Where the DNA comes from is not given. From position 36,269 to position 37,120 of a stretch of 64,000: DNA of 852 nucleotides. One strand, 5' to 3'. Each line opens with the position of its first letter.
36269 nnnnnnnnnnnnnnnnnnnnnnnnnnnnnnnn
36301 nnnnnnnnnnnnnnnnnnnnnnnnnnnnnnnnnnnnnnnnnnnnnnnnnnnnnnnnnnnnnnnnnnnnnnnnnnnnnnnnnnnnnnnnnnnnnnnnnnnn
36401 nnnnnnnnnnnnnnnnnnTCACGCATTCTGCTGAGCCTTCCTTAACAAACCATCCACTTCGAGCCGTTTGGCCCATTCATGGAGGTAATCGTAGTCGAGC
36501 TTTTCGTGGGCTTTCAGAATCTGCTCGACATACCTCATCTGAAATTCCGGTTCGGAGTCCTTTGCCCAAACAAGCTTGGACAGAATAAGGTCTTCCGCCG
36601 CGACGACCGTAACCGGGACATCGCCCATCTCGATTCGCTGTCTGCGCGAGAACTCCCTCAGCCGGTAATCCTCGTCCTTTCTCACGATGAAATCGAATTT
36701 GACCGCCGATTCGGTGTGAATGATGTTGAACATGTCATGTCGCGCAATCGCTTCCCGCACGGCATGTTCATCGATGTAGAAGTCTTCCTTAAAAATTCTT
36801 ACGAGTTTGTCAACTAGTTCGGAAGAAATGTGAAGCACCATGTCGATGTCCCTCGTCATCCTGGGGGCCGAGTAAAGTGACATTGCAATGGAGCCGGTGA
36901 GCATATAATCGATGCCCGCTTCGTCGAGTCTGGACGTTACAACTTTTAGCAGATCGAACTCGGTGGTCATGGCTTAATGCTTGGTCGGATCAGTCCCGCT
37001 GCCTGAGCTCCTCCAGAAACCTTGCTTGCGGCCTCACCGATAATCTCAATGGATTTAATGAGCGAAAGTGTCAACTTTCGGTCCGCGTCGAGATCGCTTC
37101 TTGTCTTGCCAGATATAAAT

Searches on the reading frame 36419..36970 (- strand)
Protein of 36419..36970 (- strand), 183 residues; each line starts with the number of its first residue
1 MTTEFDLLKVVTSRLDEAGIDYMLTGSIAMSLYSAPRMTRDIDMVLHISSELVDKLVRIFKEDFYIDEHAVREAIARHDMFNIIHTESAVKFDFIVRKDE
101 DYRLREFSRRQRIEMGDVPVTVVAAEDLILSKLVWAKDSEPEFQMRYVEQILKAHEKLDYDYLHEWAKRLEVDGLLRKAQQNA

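Call 3: search_protein_families(library=pfam, proteins=[window:36419-36970:-], max_evalue=1)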
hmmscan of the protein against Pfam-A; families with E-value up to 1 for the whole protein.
window:36419-36970:- (183 aa): 4 families
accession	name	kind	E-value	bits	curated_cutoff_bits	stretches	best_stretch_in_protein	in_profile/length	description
PF08843.17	AbiEii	-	5.6e-06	26.9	22.5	1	20-134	13-147/238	Nucleotidyl transferase AbiEii toxin, Type IV TA system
PF09970.15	DUF2204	-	3.3e-05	24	20.3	1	6-166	3-163/181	Nucleotidyl transferase of unknown function (DUF2204)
PF19502.5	DUF6036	-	0.00034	20.9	23.6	1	14-139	16-110/164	Nucleotidyltransferase of unknown function (DUF6036)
PF10706.15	Aminoglyc_resit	-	0.0028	18.2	21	1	8-81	2-78/149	Aminoglycoside-2''-adenylyltransferase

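Call 4: search_protein_families(library=ncbifam, proteins=[window:36419-36970:-], max_evalue=1)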
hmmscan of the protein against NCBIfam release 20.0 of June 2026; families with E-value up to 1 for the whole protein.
window:36419-36970:- (183 aa): 0 families

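Call 6: find_encoding_contigs(protein=window:36419-36970:-, flank=6000, max_places=8)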
Protein window:36419-36970:- (183 aa): 20 contigs read that carry it; 8 places shown.
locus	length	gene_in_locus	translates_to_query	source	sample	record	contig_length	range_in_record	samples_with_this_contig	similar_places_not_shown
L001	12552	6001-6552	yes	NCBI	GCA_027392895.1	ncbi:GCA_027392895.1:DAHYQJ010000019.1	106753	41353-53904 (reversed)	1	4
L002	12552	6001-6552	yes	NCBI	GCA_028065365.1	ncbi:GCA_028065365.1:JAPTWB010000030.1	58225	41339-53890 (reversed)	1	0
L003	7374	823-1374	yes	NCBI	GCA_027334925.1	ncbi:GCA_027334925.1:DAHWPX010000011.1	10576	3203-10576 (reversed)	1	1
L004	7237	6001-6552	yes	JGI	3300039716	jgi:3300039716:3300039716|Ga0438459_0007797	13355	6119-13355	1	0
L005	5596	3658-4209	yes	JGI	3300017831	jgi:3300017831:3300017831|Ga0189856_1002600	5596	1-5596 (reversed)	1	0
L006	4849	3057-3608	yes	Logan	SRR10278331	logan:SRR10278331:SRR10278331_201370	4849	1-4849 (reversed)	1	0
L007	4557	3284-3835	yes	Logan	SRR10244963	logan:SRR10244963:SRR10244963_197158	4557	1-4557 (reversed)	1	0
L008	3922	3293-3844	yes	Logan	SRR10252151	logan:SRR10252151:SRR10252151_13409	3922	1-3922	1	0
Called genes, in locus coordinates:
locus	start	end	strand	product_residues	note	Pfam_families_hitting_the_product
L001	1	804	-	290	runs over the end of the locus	PF01418:HTH_6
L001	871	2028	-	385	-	PF00478:IMPDH, PF01070:FMN_dh, PF01645:Glu_synthase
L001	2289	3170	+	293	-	PF01680:SOR_SNZ, PF05690:ThiG (weak)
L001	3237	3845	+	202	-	PF01174:SNO, PF07685:GATase_3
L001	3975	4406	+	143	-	PF10025:DUF2267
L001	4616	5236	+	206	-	PF10543:ORF6N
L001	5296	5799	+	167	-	PF01909:NTP_transf_2, PF18765:Polbeta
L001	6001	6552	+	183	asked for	PF08843:AbiEii (weak)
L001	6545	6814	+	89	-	PF18993:Rv0078B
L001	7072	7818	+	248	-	PF20772:TACO1_YebC_N, PF01709:Transcrip_reg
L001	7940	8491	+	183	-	PF02075:RuvC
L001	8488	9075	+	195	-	PF01330:RuvA_N, PF00633:HHH (faint), PF14520:HHH_5, PF07499:RuvA_C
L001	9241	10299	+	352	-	PF05496:RuvB_N, PF00004:AAA, PF07728:AAA_5, PF17864:AAA_lid_4, PF05491:WHD_RuvB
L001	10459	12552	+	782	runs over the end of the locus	PF03176:MMPL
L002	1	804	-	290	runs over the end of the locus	PF01418:HTH_6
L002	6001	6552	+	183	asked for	PF08843:AbiEii (weak)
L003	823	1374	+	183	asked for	PF08843:AbiEii (weak)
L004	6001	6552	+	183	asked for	PF08843:AbiEii (weak)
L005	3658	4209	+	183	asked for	PF08843:AbiEii (weak)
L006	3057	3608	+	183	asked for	PF08843:AbiEii (weak)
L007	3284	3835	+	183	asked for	PF08843:AbiEii (weak)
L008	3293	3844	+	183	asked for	PF08843:AbiEii (weak)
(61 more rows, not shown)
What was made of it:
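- Checked: The exact 183-aa protein was read on 20 contigs, and the 8 places displayed (NCBI MAGs, JGI metagenomes, single-run Logan assemblies) all show the same gene arrangement (call 6).
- The P141/Y147 allele is the common one, read on 20 contigs (call 6).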

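Call 7: search_protein_families(library=padloc, proteins=[window:36419-36970:-], max_evalue=1)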
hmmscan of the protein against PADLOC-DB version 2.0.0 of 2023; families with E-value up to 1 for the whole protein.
window:36419-36970:- (183 aa): 1 family
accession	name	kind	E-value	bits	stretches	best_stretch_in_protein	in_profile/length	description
PDLC02291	AbiEii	-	0.004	14.5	1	14-64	49-99/310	AbiEii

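Call 8: find_homologous_proteins(query=window:36419-36970:-, max_evalue=0.001)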
Query window:36419-36970:- (183 aa): 4040 proteins with E <= 0.001 among 4109 candidates; the best 120 are listed.
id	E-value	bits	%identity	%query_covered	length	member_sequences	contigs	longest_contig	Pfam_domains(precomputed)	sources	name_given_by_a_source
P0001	3.9e-109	380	98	100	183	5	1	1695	PF08843.18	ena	-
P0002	2.2e-64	234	61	99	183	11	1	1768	PF09970.16,PF19502.6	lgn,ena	-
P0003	2.5e-64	234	60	99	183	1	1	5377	PF08843.18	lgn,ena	-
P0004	5.4e-64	233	62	99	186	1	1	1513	PF09970.16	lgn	-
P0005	3.0e-62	228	59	99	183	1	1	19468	PF09970.16,PF19502.6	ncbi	ncbi:MAG: nucleotidyltransferase [Thermoleophilia bacterium]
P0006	3.2e-62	227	59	99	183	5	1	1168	PF09970.16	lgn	-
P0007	7.0e-62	226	59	99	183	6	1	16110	PF10706.16,PF09970.16,PF19502.6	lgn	-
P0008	1.0e-61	226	59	99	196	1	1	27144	-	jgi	-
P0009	1.4e-61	225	59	99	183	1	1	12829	PF08843.18,PF19502.6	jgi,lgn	jgi:predicted nucleotidyltransferase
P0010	1.4e-61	225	58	99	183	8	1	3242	PF19502.6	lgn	-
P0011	3.0e-61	224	58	99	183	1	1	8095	-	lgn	-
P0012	5.4e-61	223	58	99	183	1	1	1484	PF19502.6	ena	-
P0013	2.1e-60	222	57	99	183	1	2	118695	-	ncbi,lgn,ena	-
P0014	5.4e-60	220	59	98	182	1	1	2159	PF08843.18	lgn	-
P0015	1.7e-59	219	57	99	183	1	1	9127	PF09970.16,PF19502.6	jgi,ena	-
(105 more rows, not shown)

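Call 10: find_related_loci(query=A1, collection=genome_contigs, flank=4000)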
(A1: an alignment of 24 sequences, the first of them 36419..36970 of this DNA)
Query A1 (183 aa) in genome_contigs; peptide patterns used: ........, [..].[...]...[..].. (x = any residue, [..] = any of these).
599 stretches matched a pattern (row limit reached: there are more); 541 encode a relative of the query (tblastn E <= 1e-3); the best 80 are kept; 80 distinct loci.
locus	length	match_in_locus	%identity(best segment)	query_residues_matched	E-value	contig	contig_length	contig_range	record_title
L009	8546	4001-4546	57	1-182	8e-69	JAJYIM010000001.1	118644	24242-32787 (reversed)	MAG: Actinomycetes bacterium isolate DBS2-1.bin122 NODE_251_length_118644_cov_2.675895, whole genome shotgun sequence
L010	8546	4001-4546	53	1-182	5e-63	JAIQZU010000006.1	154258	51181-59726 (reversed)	MAG: Candidatus Scalindua sp. isolate OFTM1 OFTM1_5, whole genome shotgun sequence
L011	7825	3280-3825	52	1-182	4e-62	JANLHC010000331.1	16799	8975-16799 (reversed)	MAG: Candidatus Scalindua sp. isolate P6-7 k99_294689, whole genome shotgun sequence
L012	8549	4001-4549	50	1-183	6e-61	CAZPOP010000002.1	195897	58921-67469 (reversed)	MAG TPA_asm: uncultured Ignavibacteria bacterium isolate SRP214966_co5_260 genome assembly, contig: NODE_5_length_195897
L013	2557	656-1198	53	1-181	5e-59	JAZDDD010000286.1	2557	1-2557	MAG: Gemmatimonadota bacterium isolate TC87O_Bin_23 TC87O_Bin_23_scaffold_286, whole genome shotgun sequence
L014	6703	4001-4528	51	7-182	8e-59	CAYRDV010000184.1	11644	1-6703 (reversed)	MAG TPA_asm: uncultured Candidatus Sericytochromatia bacterium isolate binchicken_co248_139 genome assembly, contig: NOD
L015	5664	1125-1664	52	1-182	2e-58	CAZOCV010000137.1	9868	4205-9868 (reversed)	MAG TPA_asm: uncultured Pirellulales bacterium isolate SRP294416_co1_148 genome assembly, contig: NODE_15374_length_9868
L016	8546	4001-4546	49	1-182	2e-58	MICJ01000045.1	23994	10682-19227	MAG: Syntrophobacterales bacterium GWC2_56_13 gwc2_scaffold_2173, whole genome shotgun sequence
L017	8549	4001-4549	50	1-183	4e-58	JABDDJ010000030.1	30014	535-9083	MAG: Chlamydiae bacterium isolate BWMinHeated_Nextera4_MAG4 3300020864.a:Ga0207072_1062, whole genome shotgun sequence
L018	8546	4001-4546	47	1-182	2e-57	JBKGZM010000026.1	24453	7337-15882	MAG: Dehalococcoidia bacterium isolate C5M10_15 NODE_672_length_24453_cov_11.031519, whole genome shotgun sequence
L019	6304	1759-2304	48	1-182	1e-56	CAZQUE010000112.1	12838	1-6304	MAG TPA_asm: uncultured bacterium isolate SRP304446_co1_153 genome assembly, contig: NODE_3440_length_12838_cov_47.78416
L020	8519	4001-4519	54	4-176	1e-56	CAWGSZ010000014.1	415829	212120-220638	MAG: Vicinamibacterales bacterium isolate MFD05567.bin.1.13 genome assembly, contig: contig_783, whole genome shotgun se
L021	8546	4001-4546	49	1-182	2e-56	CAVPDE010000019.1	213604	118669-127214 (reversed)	MAG: uncultured delta proteobacterium isolate MFD00032.bin.1.156 genome assembly, contig: contig_49491, whole genome sho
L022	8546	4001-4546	48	1-182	1e-56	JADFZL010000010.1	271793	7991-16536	MAG: Candidatus Riflebacteria bacterium isolate nHGRbin4 nHGR_bin4_NODE_10_length_271793_cov_25.477676, whole genome sho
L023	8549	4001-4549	47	1-183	2e-56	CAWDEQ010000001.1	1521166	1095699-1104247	MAG: uncultured Parachlamydiaceae bacterium isolate MFD05580.bin.1.8 genome assembly, contig: contig_10034, whole genome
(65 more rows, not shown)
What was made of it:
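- The family has 4040 clusters and 541 genome loci across many phyla (calls 8, 10).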

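Call 15: search_solved_structures(query=A1, max_evalue=1, show_alignments=3)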
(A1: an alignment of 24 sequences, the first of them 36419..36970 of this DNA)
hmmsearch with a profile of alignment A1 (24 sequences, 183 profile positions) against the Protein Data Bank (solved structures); distinct sequences matched with E-value up to 1: 6.
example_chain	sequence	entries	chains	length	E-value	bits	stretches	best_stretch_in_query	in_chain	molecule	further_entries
8an4_A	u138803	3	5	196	3.4e-05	26.8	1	8-66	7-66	Bacterial toxin | Nucleotidyl transferase AbiEii/AbiGii toxin family protein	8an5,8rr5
5uvd_A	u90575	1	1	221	0.00026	24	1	6-54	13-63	Nucleotidyltransferase-like protein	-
4hx0_A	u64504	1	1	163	0.00056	22.9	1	4-62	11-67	Putative nucleotidyltransferase TM1012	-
2fcl_A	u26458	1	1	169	0.00061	22.7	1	4-62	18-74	hypothetical protein TM1012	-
2ewr_A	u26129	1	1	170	0.00062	22.7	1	4-62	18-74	hypothetical protein TM1012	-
7kzm_A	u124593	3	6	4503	0.43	13.5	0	115-181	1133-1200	Heavy chain alpha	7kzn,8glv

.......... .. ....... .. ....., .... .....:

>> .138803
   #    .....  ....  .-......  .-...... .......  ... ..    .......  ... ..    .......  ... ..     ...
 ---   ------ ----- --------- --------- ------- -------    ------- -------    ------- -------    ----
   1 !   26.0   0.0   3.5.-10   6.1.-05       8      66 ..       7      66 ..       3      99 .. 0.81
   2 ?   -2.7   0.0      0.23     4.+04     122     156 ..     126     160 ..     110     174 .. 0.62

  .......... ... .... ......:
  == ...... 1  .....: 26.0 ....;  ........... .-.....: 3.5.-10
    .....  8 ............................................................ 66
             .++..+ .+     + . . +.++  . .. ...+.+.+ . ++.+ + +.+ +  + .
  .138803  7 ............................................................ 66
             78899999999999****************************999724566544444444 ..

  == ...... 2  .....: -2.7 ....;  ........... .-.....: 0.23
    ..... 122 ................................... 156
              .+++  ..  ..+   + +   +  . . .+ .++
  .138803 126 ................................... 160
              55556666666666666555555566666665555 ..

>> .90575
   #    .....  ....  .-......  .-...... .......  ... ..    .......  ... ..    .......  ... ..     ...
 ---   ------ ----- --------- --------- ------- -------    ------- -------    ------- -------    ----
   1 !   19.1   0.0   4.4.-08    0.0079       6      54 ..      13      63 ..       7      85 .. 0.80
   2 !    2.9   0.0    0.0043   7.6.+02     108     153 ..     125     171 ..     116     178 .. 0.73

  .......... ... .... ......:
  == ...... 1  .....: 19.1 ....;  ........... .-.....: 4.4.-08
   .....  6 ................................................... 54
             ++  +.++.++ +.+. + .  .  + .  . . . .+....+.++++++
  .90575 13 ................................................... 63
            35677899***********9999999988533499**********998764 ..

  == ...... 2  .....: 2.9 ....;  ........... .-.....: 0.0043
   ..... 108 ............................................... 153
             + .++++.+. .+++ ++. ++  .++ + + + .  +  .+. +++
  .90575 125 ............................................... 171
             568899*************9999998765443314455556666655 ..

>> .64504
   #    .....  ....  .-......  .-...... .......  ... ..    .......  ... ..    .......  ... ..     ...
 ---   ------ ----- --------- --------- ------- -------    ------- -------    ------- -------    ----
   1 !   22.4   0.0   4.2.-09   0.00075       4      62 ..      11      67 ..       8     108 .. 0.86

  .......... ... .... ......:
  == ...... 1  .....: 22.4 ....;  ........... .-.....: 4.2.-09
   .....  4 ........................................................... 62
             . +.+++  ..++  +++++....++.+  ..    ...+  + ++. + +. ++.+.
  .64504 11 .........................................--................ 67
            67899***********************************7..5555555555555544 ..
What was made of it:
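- On MenAT1-type NTase toxin-antitoxin: Profile hit to 8AN4 at E 3.4e-5 (call 15).
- The family profile's best PDB sequence hit is MenT1 8AN4, E 3.4e-5 (call 15). Family T39/D41/K132/D147 align with MenT1 T39/D41/K137/D152, with the same 15-residue K-to-D spacing (call 15).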

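Call 34: find_encoding_contigs(protein=P0001, flank=5000, max_places=3)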
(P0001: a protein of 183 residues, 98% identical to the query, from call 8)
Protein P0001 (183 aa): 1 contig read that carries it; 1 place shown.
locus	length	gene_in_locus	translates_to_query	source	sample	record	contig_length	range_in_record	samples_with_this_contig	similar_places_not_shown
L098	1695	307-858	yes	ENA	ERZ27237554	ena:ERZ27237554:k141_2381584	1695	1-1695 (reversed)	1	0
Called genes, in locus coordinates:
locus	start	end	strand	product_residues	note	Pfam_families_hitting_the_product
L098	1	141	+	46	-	?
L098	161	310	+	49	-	-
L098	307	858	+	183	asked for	PF08843:AbiEii (weak)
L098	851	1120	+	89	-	PF18993:Rv0078B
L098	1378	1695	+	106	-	?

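Call 49: predict_structure(alignment_id=A1)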
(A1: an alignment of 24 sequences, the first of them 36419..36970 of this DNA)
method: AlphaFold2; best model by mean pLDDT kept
length: 183 residues; sequences in the alignment: 24
mean_pLDDT: 90.2   pTM: 0.83
mean pLDDT of the five models: 90.2, 90.1, 89.7, 89.3, 87.0
residues with pLDDT >= 90: 128; 70-90: 44; 50-70: 11; < 50: 0
segments of 3 or more residues with pLDDT < 50: none
pLDDT, mean of each block of 10 residues (from residue 1): 83 95 88 66 92 96 97 96 93 95 95 86 94 85 85 88 97 94 84
secondary structure, 60 per line:
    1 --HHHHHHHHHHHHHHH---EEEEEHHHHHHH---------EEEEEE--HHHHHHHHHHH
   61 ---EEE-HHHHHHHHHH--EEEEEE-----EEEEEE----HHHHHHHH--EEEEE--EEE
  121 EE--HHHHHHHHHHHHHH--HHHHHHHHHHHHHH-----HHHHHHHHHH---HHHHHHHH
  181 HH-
elements in order: H3-17 E21-25 H26-32 E42-47 H50-60 E64-66 H68-77 E80-85 E91-96 H101-108 E111-115 E118-122 H125-138 H141-154 H160-169 H173-182

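Call 52: fold_search(model_id=the predicted structure, library=pdb)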
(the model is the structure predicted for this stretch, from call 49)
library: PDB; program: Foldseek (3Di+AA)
matches with E <= 10: 420; with E <= 0.001: 18
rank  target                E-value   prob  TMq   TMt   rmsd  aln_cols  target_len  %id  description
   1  8an5_B                4.4e-08  1.00  0.66  0.66   5.4       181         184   20  MenAT1 toxin-antitoxin complex (rv0078a-rv0078b) from Mycobacterium tuberculosis H37Rv (released 2023-08-02)
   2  8an5_A                6.7e-08  1.00  0.71  0.67   4.8       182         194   19  MenAT1 toxin-antitoxin complex (rv0078a-rv0078b) from Mycobacterium tuberculosis H37Rv (released 2023-08-02)
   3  8an4_B                1.2e-07  1.00  0.70  0.68   5.3       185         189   20  MenT1 toxin (rv0078a) from Mycobacterium tuberculosis H37Rv (released 2023-08-02)
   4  8an4_A                2.1e-07  1.00  0.68  0.64   5.0       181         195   20  MenT1 toxin (rv0078a) from Mycobacterium tuberculosis H37Rv (released 2023-08-02)
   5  5uvd                  9.6e-07  1.00  0.63  0.54   5.3       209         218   16  Crystal structure of an antigenic nucleotidyltransferase-like protein from Paracoccidioides brasiliensis (released 2018-01-31)
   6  8rr5                  2.7e-06  1.00  0.65  0.67   5.3       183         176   20  MenT1 toxin (rv0078a) from Mycobacterium tuberculosis H37Rv, phosphorylated at T39 (released 2024-09-11)
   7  2ewr                  1.4e-05  1.00  0.57  0.66   4.9       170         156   16  Crystal structure of a putative nucleotidyltransferase (tm1012) from Thermotoga maritima at 1.60 A resolution (released 2005-12-06)
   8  4fo1_A                2.9e-05  1.00  0.54  0.61   4.4       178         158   11  Crystal structure of lincosamide antibiotic adenylyltransferase LnuA, apo (released 2012-07-04)
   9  2fcl                  4.2e-05  1.00  0.58  0.66   5.2       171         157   16  Crystal structure of a putative nucleotidyltransferase (tm1012) from Thermotoga maritima at 1.35 A resolution (released 2006-03-14)
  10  5kqj_MODEL_1_A        1.4e-04  1.00  0.52  0.51   7.7       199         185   16  Solution Structure of Antibiotic-Resistance Factor ANT(2'')-Ia Reveals Substrate-Regulated Conformation Dynami (released 2017-07-12)
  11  5cfu                  1.8e-04  1.00  0.51  0.53   8.1       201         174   15  Crystal Structure of ANT(2")-Ia in complex with adenylyl-2"-tobramycin (released 2016-07-20)
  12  4hx0                  3.0e-04  1.00  0.52  0.58   7.7       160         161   15  Crystal structure of a putative nucleotidyltransferase (TM1012) from Thermotoga maritima at 1.87 A resolution (released 2013-09-11)
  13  4wqk                  3.2e-04  1.00  0.55  0.57   5.9       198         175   17  Crystal structure of aminoglycoside nucleotidylyltransferase ANT(2")-Ia, apo form (released 2014-11-12)
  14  4o8s                  3.8e-04  1.00  0.40  0.34  10.9       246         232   12  Crystal structure of JHP933 from Helicobacter pylori (released 2014-09-10)
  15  4ok0_B                6.0e-04  1.00  0.39  0.33  11.2       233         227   14  Crystal structure of putative nucleotidyltransferase from H. pylori (released 2014-04-09)
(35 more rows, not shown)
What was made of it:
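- On MenAT1-type NTase toxin-antitoxin: Foldseek top four hits are 8AN5/8AN4, TM 0.66-0.71 (call 52).
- Its top fold hits are MenAT1/MenT1 structures with TM 0.66-0.71 over 181-185 columns (calls 49, 52).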
